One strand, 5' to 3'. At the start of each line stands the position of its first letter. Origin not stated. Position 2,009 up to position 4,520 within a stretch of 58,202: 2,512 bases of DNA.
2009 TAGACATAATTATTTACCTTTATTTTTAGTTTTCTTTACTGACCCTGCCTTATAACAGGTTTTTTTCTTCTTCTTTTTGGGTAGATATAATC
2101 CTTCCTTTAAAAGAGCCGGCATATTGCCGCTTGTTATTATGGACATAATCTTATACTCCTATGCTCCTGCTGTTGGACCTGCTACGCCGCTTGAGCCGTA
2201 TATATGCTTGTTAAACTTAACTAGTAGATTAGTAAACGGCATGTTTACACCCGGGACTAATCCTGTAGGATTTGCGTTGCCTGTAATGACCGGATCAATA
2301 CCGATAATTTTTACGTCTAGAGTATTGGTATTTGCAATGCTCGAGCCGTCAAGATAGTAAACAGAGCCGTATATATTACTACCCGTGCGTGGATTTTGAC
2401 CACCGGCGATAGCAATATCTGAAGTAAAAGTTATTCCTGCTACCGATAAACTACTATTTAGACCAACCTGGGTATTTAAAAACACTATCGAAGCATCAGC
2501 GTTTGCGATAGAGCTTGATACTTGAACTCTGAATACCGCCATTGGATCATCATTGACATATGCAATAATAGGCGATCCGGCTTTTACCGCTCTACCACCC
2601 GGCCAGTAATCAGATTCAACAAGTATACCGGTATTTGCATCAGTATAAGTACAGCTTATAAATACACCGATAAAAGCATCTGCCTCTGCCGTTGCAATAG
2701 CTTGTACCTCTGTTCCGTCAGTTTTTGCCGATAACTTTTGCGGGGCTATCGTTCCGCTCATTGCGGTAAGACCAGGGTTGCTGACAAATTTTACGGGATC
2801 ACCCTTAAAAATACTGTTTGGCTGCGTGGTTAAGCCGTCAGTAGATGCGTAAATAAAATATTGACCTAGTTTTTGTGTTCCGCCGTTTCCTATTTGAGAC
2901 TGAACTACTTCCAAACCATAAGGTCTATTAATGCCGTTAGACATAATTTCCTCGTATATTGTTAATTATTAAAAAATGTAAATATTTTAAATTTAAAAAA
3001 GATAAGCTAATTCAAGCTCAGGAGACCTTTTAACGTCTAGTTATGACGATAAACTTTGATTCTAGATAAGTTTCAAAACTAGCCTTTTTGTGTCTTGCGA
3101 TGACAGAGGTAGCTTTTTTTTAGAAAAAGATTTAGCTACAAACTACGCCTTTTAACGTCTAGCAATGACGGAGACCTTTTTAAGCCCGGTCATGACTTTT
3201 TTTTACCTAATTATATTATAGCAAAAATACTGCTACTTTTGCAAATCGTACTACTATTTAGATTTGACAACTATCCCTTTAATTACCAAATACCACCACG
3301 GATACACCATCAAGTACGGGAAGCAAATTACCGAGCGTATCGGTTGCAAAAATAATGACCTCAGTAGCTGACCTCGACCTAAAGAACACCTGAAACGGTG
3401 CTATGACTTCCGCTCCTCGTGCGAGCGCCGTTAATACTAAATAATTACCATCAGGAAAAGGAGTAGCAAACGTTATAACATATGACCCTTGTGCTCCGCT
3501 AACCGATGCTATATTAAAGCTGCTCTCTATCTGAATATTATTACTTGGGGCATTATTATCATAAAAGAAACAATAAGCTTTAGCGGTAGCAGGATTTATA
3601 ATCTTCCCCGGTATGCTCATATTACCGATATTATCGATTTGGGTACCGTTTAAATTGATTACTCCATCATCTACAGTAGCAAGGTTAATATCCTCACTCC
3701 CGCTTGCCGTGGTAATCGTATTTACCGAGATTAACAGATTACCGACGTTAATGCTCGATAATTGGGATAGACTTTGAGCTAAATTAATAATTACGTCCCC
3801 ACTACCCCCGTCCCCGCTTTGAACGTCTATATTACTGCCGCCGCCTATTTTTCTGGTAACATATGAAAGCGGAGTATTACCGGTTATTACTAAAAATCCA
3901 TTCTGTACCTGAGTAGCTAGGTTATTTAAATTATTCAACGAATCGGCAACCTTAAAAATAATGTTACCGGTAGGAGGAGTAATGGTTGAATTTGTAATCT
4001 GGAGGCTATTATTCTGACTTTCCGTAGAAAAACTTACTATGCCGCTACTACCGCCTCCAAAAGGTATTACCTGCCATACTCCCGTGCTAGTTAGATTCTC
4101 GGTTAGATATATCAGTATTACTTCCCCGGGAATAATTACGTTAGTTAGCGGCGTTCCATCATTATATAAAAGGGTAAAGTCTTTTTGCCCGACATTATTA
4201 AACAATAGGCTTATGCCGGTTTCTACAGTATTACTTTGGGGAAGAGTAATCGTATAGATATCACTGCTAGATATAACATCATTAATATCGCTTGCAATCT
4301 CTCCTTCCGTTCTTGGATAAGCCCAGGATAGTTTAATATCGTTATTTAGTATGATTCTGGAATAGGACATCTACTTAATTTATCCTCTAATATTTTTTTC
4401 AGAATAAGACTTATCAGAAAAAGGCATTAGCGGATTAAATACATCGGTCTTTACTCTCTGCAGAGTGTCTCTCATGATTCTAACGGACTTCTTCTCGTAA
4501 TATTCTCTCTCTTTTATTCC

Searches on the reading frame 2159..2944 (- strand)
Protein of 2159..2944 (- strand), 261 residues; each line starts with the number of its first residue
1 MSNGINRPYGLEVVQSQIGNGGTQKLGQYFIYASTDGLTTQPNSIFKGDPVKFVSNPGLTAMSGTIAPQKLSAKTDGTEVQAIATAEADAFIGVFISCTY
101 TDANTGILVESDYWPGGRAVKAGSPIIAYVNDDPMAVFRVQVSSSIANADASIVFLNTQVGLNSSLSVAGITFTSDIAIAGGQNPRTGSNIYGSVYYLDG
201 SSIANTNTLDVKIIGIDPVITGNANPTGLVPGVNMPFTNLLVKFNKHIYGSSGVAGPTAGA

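Call 14: search_protein_families(library=phrogs, proteins=[window:2159-2944:-], max_evalue=0.01)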
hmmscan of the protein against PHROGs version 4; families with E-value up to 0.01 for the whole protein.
window:2159-2944:- (261 aa): 1 family
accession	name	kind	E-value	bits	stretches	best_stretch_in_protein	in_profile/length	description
phrog_37556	-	unknown function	0.00051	20.9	1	82-152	52-118/187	-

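Call 20: search_protein_families(library=pfam, proteins=[window:2159-2944:-], max_evalue=0.05)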
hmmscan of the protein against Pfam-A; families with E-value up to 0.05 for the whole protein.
window:2159-2944:- (261 aa): 0 families

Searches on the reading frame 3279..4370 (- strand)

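Call 14: search_protein_families(library=phrogs, proteins=[window:3279-4370:-], max_evalue=0.01)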
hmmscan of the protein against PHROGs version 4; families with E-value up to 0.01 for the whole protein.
window:3279-4370:- (363 aa): 1 family
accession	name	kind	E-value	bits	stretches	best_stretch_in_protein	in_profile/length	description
phrog_11355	-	tail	1.5e-07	32.5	1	259-319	26-83/131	tail fiber protein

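Call 20: search_protein_families(library=pfam, proteins=[window:3279-4370:-], max_evalue=0.05)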
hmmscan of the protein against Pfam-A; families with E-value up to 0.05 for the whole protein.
window:3279-4370:- (363 aa): 0 families
